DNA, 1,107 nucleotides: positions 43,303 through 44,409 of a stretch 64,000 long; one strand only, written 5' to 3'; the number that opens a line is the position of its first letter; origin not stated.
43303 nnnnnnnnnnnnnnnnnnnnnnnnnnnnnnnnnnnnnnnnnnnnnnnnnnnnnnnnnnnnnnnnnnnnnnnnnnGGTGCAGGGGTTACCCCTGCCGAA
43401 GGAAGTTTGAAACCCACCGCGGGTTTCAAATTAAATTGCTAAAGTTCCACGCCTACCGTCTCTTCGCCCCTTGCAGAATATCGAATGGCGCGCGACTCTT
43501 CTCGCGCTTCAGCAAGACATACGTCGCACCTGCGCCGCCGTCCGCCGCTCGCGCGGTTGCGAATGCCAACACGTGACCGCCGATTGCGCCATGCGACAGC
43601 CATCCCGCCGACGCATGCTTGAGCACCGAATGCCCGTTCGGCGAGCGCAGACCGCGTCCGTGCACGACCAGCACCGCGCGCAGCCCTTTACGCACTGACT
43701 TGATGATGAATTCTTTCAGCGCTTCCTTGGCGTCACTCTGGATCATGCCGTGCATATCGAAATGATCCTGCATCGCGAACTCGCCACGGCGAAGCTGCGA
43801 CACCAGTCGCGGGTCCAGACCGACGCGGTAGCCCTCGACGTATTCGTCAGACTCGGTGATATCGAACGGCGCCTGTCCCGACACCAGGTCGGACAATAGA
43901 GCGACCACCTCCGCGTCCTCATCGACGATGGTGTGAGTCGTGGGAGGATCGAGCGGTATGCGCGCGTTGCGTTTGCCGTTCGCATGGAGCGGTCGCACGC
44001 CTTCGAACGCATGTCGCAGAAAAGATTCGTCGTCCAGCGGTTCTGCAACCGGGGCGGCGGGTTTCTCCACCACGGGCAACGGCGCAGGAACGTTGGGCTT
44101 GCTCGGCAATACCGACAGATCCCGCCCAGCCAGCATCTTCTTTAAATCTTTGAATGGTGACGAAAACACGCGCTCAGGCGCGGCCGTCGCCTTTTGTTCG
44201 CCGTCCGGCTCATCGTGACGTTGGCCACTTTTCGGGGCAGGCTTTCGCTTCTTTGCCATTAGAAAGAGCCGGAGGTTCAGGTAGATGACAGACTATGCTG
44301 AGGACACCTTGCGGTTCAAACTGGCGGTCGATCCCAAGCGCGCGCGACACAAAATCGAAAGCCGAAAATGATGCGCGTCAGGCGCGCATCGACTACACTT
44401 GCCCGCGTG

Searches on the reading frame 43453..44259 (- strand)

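Call 79: search_protein_families(library=pfam, proteins=[window:43453-44259:-], max_evalue=0.001)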
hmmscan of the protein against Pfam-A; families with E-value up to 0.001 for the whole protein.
window:43453-44259:- (268 aa): 1 family
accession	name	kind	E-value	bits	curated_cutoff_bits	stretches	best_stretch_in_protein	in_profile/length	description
PF01713.27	Smr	-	2.9e-19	69.4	25.7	1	168-251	2-77/77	Smr domain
